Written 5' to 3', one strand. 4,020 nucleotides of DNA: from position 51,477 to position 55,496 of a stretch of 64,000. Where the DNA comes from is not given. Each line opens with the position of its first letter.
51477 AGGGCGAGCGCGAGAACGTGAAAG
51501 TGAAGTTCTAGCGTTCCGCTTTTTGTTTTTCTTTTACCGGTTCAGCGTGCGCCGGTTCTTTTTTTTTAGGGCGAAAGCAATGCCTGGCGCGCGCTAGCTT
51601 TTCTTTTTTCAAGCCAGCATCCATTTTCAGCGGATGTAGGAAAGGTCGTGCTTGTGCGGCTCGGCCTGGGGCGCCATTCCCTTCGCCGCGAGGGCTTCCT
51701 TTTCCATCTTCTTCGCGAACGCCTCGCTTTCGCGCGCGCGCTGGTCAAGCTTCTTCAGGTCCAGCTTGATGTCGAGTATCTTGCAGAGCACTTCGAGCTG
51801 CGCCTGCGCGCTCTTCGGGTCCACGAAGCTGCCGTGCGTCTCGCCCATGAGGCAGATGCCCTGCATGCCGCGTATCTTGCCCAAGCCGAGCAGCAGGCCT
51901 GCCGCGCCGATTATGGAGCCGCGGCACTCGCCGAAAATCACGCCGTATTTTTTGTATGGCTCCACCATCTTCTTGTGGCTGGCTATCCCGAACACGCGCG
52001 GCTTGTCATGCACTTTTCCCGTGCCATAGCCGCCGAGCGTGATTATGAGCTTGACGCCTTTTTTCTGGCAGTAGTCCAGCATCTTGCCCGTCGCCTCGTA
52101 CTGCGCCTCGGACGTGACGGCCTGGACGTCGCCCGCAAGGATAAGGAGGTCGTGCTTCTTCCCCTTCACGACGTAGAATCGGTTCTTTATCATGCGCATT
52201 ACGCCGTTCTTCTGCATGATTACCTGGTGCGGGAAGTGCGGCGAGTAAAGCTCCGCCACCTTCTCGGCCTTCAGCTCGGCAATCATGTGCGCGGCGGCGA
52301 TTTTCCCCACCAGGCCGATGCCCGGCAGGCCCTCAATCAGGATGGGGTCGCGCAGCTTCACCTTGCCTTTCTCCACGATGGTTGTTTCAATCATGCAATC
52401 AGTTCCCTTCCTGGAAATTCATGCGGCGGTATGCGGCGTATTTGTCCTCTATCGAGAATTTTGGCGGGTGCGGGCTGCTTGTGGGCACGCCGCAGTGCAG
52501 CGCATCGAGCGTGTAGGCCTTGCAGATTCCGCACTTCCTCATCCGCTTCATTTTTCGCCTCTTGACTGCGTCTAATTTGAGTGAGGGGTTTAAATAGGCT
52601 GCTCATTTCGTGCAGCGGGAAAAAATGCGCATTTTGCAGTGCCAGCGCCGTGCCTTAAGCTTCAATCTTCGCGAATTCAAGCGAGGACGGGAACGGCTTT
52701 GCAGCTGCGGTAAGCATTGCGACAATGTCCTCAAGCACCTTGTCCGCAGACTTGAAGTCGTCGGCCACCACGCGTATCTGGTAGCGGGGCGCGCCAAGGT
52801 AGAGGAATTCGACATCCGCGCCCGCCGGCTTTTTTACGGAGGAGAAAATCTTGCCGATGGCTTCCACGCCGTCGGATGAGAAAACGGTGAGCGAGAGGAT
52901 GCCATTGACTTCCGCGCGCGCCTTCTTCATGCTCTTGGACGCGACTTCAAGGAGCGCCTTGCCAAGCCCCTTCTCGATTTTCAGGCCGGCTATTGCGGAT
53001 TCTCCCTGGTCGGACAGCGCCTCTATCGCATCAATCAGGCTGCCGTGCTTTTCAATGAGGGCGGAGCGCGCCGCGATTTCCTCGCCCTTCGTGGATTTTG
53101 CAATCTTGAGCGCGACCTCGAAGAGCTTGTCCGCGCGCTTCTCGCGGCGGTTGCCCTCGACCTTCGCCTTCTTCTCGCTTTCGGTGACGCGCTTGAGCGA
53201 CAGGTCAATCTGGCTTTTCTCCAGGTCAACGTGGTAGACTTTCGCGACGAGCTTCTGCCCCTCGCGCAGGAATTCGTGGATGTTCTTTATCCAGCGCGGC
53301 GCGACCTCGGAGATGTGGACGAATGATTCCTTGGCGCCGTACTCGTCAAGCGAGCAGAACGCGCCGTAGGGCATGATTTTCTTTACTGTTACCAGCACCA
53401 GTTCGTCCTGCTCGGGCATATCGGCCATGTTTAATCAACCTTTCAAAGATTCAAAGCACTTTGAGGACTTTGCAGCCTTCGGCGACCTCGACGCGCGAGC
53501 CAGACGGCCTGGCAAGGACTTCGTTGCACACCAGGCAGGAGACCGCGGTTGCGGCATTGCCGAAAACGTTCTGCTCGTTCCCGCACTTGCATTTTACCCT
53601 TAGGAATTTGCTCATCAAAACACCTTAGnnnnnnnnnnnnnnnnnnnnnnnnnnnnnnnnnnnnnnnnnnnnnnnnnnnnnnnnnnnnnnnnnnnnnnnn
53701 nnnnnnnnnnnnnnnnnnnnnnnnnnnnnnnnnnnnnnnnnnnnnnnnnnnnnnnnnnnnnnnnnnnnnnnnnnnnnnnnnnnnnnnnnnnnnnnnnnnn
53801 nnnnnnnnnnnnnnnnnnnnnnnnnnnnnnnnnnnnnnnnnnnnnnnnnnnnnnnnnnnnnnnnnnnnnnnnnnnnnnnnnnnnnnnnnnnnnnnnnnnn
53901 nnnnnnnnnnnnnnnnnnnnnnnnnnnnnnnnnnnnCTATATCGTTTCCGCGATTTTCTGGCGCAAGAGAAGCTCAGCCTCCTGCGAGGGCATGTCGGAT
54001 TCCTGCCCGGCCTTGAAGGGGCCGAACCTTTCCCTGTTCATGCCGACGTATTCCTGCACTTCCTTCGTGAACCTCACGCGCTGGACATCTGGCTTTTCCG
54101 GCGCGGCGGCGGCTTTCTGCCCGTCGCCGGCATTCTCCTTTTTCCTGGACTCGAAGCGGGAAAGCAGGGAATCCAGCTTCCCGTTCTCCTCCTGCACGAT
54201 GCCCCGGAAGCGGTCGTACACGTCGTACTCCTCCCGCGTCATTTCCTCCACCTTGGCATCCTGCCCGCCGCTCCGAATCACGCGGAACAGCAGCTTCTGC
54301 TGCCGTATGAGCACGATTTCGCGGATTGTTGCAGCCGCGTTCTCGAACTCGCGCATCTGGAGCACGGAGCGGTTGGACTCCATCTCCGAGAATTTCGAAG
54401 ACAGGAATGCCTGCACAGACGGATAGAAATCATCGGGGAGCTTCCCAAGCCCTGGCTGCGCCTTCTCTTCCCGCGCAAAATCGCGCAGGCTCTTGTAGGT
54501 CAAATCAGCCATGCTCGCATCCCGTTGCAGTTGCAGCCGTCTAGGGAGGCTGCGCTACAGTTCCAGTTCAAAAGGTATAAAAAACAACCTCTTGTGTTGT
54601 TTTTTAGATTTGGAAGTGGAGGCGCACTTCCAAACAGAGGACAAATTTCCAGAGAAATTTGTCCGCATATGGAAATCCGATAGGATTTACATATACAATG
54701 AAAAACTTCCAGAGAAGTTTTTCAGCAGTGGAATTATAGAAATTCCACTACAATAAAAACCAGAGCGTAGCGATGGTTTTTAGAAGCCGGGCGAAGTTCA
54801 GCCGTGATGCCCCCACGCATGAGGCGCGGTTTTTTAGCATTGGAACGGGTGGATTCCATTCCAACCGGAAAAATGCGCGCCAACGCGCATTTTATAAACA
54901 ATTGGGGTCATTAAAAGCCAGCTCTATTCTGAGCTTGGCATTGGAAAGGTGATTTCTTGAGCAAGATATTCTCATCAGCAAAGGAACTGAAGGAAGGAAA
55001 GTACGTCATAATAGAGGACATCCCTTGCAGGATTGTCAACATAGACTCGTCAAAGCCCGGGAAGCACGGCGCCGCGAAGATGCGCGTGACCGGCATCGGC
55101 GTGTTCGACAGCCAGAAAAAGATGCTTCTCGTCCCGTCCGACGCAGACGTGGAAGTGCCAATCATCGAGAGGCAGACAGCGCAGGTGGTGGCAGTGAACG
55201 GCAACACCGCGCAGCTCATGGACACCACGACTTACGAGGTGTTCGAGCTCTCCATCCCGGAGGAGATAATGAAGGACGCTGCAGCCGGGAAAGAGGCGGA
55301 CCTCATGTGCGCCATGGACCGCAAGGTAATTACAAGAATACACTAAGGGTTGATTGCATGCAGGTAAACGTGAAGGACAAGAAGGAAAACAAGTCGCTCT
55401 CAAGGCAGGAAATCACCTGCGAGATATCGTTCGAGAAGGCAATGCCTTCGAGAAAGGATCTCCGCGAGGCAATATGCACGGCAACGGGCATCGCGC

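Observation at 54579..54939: Dense array of about ten different perfect hairpins filling the GINS-aIF5A divergent intergenic region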

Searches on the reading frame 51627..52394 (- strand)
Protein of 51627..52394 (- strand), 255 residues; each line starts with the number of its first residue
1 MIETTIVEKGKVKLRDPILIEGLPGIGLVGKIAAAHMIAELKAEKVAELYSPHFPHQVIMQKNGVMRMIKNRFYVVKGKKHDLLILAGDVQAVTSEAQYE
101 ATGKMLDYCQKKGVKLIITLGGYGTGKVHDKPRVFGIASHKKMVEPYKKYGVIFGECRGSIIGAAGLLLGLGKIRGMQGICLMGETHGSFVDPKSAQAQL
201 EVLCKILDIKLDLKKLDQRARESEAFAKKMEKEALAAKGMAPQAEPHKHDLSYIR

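Call 8: search_protein_families(library=pfam, proteins=[window:51627-52394:-])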
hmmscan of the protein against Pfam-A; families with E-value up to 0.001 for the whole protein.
window:51627-52394:- (255 aa): 1 family
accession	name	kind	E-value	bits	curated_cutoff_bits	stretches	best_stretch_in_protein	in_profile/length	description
PF09754.15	PAC2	-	6.3e-53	180.2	25.8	1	19-230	1-214/215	PAC2 family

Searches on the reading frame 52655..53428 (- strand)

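Call 8: search_protein_families(library=pfam, proteins=[window:52655-53428:-])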
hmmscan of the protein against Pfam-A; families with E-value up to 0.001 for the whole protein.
window:52655-53428:- (257 aa): 2 families
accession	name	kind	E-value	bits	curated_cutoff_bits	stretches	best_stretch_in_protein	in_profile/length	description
PF07541.17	EIF_2_alpha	-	4.2e-18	65.9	22.8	1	123-224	8-113/114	Eukaryotic translation initiation factor 2 alpha subunit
PF00575.29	S1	-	7.3e-09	36.3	22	1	5-79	2-74/74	S1 RNA binding domain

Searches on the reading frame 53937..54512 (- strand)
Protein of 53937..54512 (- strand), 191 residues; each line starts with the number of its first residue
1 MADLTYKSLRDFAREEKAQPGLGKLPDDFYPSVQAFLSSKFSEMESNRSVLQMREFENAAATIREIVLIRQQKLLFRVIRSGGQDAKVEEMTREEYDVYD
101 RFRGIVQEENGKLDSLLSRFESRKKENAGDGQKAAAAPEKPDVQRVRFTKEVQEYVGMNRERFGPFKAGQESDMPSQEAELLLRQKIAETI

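Call 7: find_homologous_proteins(query=window:53937-54512:-)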
Query window:53937-54512:- (191 aa): 72 proteins with E <= 0.001 among 147 candidates.
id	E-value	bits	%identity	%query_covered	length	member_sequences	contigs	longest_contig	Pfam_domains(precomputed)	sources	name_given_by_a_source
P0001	1.3e-115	402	100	100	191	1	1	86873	PF22090.2,PF27418.1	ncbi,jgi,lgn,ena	ncbi:MAG: hypothetical protein WCY41_02780 [Candidatus Micrarchaeia archaeon]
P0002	3.7e-99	348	88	100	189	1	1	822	PF22090.2,PF27418.1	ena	-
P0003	2.8e-98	345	88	100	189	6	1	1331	PF22090.2,PF27418.1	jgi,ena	-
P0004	4.2e-98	345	87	100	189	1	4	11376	PF22090.2,PF27418.1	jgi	-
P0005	6.3e-98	344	88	100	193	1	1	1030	PF22090.2,PF27418.1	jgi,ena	-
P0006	1.8e-97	343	86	100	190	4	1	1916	PF22090.2,PF27418.1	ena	-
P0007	2.6e-96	339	86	100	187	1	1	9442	PF22090.2,PF27418.1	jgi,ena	-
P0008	2.9e-95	335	86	100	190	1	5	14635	PF22090.2,PF27418.1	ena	-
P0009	4.5e-95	335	86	100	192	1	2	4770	PF22090.2,PF27418.1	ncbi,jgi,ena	ncbi:MAG: hypothetical protein WC263_05070 [Candidatus Micrarchaeia archaeon]|jgi:DNA replication in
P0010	4.9e-95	335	86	100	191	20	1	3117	PF22090.2,PF27418.1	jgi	-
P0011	8.6e-95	334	84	100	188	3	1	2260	PF22090.2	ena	-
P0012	1.7e-94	333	84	100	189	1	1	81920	PF22090.2,PF27418.1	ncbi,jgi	ncbi:MAG: hypothetical protein WC717_00140 [Candidatus Micrarchaeia archaeon]|jgi:DNA replication in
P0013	4.0e-94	332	85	100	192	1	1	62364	PF22090.2,PF27418.1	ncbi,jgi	ncbi:MAG: hypothetical protein WC861_04655 [Candidatus Micrarchaeia archaeon]|jgi:DNA replication in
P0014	4.7e-92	325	82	100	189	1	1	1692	PF22090.2,PF27418.1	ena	-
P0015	9.0e-91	321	80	100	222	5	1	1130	PF22090.2,PF27418.1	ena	-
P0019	2.5e-87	310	80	100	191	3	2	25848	PF22090.2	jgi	-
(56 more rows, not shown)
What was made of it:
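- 53937..54512 (-): GINS (Gins51-type) gene, first gene of the operon GINS-L44e-S27e-aIF2alpha-Nop10-PAC2. 100% identical to a Candidatus Micrarchaeia protein (call 7).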

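Call 8: search_protein_families(library=pfam, proteins=[window:53937-54512:-])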
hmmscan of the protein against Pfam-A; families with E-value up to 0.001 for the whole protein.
window:53937-54512:- (191 aa): 1 family
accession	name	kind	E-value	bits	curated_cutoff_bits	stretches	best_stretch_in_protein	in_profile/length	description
PF22090.1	Gins51_C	-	5e-07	29.8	27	1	146-190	3-47/48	Gins51, C-terminal domain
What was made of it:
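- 53937..54512 (-): Pfam Gins51_C (call 8).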

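Call 9: find_encoding_contigs(protein=P0012, flank=4000, max_places=2)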
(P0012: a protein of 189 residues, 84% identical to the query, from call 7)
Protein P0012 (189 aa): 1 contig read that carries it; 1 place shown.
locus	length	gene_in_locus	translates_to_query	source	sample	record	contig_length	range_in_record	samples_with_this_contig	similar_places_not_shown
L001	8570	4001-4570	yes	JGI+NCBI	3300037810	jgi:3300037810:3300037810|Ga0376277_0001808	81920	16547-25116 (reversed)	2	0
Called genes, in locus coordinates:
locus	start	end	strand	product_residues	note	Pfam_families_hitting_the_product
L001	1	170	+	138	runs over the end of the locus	-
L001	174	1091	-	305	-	PF01435:Peptidase_M48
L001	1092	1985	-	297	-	PF00814:TsaD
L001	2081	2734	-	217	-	PF02517:Rce1-like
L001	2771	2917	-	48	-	PF01599:Ribosomal_S27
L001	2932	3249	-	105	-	PF01282:Ribosomal_S24e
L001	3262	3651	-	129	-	PF21485:IF5A-like_N, PF01287:eIF-5a (weak)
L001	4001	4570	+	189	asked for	PF27418:GINS23_N (faint), PF22090:Gins51_C (weak)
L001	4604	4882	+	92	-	PF00935:Ribosomal_L44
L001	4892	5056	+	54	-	PF01667:Ribosomal_S27e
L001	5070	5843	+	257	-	PF00575:S1, PF07541:EIF_2_alpha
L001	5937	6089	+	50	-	PF04135:Nop10p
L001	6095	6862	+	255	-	PF09754:PAC2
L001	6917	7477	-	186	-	PF04011:LemA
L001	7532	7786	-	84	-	PF05239:PRC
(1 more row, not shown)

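Call 10: find_encoding_contigs(protein=P0013, flank=4000, max_places=2)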
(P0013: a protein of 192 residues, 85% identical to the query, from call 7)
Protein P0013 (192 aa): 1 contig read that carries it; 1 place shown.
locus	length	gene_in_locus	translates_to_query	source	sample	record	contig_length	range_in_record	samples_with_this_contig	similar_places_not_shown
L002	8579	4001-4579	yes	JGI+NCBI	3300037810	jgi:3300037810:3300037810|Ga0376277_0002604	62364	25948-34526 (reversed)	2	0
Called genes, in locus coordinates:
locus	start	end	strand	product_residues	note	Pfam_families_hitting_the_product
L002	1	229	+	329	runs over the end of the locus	-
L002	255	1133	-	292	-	PF01435:Peptidase_M48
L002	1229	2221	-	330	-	PF00814:TsaD, PF22521:HypF_C_2 (faint)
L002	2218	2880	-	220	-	PF02517:Rce1-like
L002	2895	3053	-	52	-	PF01599:Ribosomal_S27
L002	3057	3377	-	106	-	PF01282:Ribosomal_S24e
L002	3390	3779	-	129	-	PF21485:IF5A-like_N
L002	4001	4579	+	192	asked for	PF27418:GINS23_N (faint), PF22090:Gins51_C (weak)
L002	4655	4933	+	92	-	PF00935:Ribosomal_L44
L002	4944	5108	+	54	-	PF01667:Ribosomal_S27e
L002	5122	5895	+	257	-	PF00575:S1, PF07541:EIF_2_alpha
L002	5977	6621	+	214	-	-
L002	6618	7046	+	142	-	-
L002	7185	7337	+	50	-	PF04135:Nop10p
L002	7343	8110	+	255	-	PF09754:PAC2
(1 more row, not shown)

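Call 11: find_encoding_contigs(protein=P0019, flank=4000, max_places=2)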
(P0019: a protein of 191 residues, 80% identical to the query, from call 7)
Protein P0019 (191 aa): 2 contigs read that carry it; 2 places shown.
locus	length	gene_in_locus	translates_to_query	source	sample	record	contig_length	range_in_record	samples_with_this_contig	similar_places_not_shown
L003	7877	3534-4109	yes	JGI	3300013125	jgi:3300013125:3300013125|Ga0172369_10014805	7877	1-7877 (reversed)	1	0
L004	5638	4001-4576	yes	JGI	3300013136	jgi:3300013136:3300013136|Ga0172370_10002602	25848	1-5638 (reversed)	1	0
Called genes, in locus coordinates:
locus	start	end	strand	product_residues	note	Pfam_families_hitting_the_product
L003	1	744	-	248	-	?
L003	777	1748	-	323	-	PF00814:TsaD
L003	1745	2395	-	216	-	PF02517:Rce1-like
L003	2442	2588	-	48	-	PF01599:Ribosomal_S27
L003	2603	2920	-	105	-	PF01282:Ribosomal_S24e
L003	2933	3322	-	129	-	PF21485:IF5A-like_N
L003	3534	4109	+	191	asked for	PF22090:Gins51_C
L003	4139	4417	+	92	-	PF00935:Ribosomal_L44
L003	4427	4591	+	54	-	PF01667:Ribosomal_S27e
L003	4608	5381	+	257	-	PF00575:S1, PF07541:EIF_2_alpha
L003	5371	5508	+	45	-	-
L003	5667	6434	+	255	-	PF09754:PAC2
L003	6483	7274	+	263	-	PF01917:Flagellin_arch-type (weak)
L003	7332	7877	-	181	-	?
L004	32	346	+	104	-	-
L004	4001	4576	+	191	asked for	PF22090:Gins51_C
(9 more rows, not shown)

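Call 20: find_related_loci(query=A1, collection=genome_contigs, flank=6000)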
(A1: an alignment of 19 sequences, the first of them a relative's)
Query A1 (191 aa) in genome_contigs; peptide patterns used: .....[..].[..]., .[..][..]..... (x = any residue, [..] = any of these).
73 stretches matched a pattern; 16 encode a relative of the query (tblastn E <= 1e-3); 16 distinct loci.
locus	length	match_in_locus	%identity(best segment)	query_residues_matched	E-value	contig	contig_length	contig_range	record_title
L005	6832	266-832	90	1-191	1e-110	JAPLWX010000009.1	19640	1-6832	MAG: Candidatus Micrarchaeota archaeon isolate LacPavin_0419_WC90_MAG_54_17 LacPavin_0419_WC90_scaffold_118538, whole ge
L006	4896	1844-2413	89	1-191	8e-109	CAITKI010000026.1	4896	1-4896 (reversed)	uncultured Candidatus Micrarchaeota archaeon isolate AM-lipid-02-D9_bin-1051 genome assembly, contig: bin-1051:026/154,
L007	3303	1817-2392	86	1-191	5e-107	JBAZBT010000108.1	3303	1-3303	MAG: Candidatus Micrarchaeia archaeon isolate SO_2017_GW1_119 NODE_116148_length_3303_cov_0.990554_OW334_2017, whole gen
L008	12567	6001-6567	84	1-191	1e-104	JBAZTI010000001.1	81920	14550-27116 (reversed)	MAG: Candidatus Micrarchaeia archaeon isolate SO_2017_GW1_2 NODE_1808_length_81920_cov_1.019806_OW334_2017, whole genome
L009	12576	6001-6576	85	1-191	8e-104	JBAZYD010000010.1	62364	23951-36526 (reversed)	MAG: Candidatus Micrarchaeia archaeon isolate SO_2017_GW1_72 NODE_2604_length_62364_cov_1.257548_OW334_2017, whole genom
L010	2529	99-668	79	1-191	9e-103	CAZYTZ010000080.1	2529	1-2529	MAG TPA_asm: Candidatus Micrarchaeota archaeon isolate SRP178699_co1_434 genome assembly, contig: NODE_69633_length_2529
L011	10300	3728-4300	59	1-191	4e-74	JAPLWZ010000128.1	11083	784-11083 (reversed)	MAG: Candidatus Micrarchaeota archaeon isolate LacPavin_0920_WC57_MAG_51_7 LacPavin_0920_WC57_scaffold_1147532, whole ge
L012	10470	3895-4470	57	3-191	5e-69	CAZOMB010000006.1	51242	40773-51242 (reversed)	MAG TPA_asm: Candidatus Micrarchaeota archaeon isolate binchicken_co334_127 genome assembly, contig: NODE_960_length_512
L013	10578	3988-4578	54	3-191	5e-66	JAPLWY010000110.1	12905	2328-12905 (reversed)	MAG: Candidatus Micrarchaeota archaeon isolate LacPavin_0419_WC90_MAG_52_6 LacPavin_0419_WC90_scaffold_293448, whole gen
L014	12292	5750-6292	56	3-189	9e-66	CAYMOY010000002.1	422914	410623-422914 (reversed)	MAG TPA_asm: Candidatus Micrarchaeota archaeon isolate binchicken_co66_60 genome assembly, contig: NODE_13_length_422914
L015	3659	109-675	56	3-189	3e-65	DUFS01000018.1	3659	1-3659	MAG TPA_asm: Candidatus Micrarchaeota archaeon isolate UBA10161 contig_10712, whole genome shotgun sequence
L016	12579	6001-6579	51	3-191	3e-63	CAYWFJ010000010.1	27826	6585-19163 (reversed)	MAG TPA_asm: Candidatus Micrarchaeota archaeon isolate SRP263991_co4_496 genome assembly, contig: NODE_2063_length_27826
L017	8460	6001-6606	50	1-191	1e-61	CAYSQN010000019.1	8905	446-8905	MAG TPA_asm: Candidatus Micrarchaeota archaeon isolate binchicken_co105_55 genome assembly, contig: NODE_10337_length_89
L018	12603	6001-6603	51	3-191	2e-61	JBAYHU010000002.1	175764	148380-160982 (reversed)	MAG: Candidatus Micrarchaeia archaeon isolate SO_2016_GW1_157 scaffold00171_OW334_2016, whole genome shotgun sequence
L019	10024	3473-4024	50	3-191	2e-60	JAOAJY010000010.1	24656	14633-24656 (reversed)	MAG: Candidatus Micrarchaeota archaeon isolate SKW29 NODE_10_length_24656_cov_7.518776, whole genome shotgun sequence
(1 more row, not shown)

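Call 21: find_related_loci(query=A1, collection=metagenome_contigs, flank=3000)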
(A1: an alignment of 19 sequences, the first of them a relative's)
Query A1 (191 aa) in metagenome_contigs; peptide patterns used: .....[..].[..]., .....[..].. (x = any residue, [..] = any of these).
414 stretches matched a pattern; 43 encode a relative of the query (tblastn E <= 1e-3); 43 distinct loci.
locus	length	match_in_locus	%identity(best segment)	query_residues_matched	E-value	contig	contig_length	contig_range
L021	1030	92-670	88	1-191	2e-118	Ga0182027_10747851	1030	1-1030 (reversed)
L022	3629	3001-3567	88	1-191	2e-109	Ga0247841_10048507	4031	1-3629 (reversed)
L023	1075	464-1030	88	1-191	7e-118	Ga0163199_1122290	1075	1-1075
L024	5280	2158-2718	86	1-191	9e-107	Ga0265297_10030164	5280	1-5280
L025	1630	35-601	86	1-191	9e-114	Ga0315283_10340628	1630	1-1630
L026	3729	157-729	88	1-191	9e-107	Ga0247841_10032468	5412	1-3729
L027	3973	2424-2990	87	1-191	1e-107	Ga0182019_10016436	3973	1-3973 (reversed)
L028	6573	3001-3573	86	1-191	6e-106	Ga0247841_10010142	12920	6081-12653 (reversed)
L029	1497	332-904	86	1-191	1e-113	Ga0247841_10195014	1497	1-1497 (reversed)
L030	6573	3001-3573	87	1-191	9e-106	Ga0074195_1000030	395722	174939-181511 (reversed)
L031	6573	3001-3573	84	1-191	1e-104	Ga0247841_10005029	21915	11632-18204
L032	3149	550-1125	86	1-191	3e-107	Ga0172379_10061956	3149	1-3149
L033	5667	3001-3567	87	1-191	1e-103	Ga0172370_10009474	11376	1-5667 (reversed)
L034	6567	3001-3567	79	1-191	2e-99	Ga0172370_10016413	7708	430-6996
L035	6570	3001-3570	79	1-191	1e-99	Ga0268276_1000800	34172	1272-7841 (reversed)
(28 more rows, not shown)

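Call 43: find_encoding_contigs(protein=P0001, flank=10000, max_places=2)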
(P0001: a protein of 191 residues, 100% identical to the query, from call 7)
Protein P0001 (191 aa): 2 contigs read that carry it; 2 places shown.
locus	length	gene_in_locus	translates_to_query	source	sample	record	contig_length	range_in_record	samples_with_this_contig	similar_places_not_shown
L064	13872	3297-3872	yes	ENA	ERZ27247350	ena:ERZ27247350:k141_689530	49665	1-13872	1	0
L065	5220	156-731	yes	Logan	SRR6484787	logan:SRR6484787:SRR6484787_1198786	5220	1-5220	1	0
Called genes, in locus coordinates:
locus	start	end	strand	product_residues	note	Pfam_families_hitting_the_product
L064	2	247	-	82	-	?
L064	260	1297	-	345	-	PF00814:TsaD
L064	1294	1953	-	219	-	PF02517:Rce1-like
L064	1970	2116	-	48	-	PF01599:Ribosomal_S27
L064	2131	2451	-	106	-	PF01282:Ribosomal_S24e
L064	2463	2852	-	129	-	PF21485:IF5A-like_N, PF01287:eIF-5a (weak)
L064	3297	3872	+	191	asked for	PF27418:GINS23_N (faint), PF22090:Gins51_C (weak)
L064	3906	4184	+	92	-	PF00471:Ribosomal_L33 (faint), PF00935:Ribosomal_L44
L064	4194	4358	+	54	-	PF01667:Ribosomal_S27e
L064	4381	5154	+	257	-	PF00575:S1, PF07541:EIF_2_alpha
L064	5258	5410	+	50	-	PF04135:Nop10p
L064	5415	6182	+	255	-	PF09754:PAC2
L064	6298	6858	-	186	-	PF04011:LemA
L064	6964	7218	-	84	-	PF05239:PRC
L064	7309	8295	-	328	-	PF01916:DS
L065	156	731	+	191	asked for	PF27418:GINS23_N (faint), PF22090:Gins51_C (weak)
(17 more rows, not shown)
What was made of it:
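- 53937..54512 (-): Operon gene calls in call 43.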

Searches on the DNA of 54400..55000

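Call 41: search_rna_families(source=window, start=54400, end=55000, threshold=evalue, max_evalue=10)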
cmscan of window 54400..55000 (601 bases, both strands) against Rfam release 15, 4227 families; matches with E-value up to 10: 8.
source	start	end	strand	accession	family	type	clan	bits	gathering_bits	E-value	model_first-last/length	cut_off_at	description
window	54611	54670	-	RF01952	SOX2OT_exon2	Gene; lncRNA;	-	16.9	45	0.21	1-69/69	no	SOX2 overlapping transcript exon 2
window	54590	54705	-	RF00414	SNORA22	Gene; snRNA; snoRNA; HACA-box;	-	16.7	80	2.7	1-134/134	no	Small nucleolar RNA SNORA22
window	54716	54761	-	RF02254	mir-35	Gene; miRNA;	CL00088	16.6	70.2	3.7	12-61/72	no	mir-35 microRNA precursor family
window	54697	54726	+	RF03996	mir-3012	Gene; miRNA;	-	16.2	90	6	1-68/68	no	mir-3012 microRNA precursor family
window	54867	54927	-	RF00512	Leu_leader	Cis-reg; leader;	-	16.1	50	1.3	1-148/148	no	Leucine operon leader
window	54866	54927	+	RF02420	Bp1_162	Gene; sRNA;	-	15.9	50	7.7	1-100/100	no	Burkholderia sRNA Bp1_Cand612_SIPHT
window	54748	54793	-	RF02051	STnc450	Gene; sRNA;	-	14.7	37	2.5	1-57/57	no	Enterobacterial sRNA STnc450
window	54776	54834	+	RF01394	isrK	Gene; sRNA;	-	11.2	50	9.7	1-77/77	no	isrK Hfq binding RNA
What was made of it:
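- On Known structured RNA family (Rfam): Only chance-level matches below 17 bits at E<=10 (call 41).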

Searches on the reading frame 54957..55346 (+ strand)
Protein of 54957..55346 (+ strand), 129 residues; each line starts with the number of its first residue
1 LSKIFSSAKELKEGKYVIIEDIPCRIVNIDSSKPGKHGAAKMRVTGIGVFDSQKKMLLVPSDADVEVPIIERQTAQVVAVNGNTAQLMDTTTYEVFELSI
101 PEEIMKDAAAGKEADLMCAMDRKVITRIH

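Call 8: search_protein_families(library=pfam, proteins=[window:54957-55346:+])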
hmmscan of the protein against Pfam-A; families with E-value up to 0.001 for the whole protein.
window:54957-55346:+ (129 aa): 3 families
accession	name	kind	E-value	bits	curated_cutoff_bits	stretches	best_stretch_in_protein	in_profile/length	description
PF21485.3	IF5A-like_N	-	8.8e-17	61.2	27.1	1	7-62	7-62/63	Translation initiation factor 5A-like, N-terminal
PF01287.26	eIF-5a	-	1.5e-06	28.7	24.2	1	69-128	1-68/69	Eukaryotic elongation factor 5A hypusine, DNA-binding OB fold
PF08207.18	EFP_N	-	4.8e-05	23.7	23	1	7-39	1-33/58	Elongation factor P (EF-P) KOW-like domain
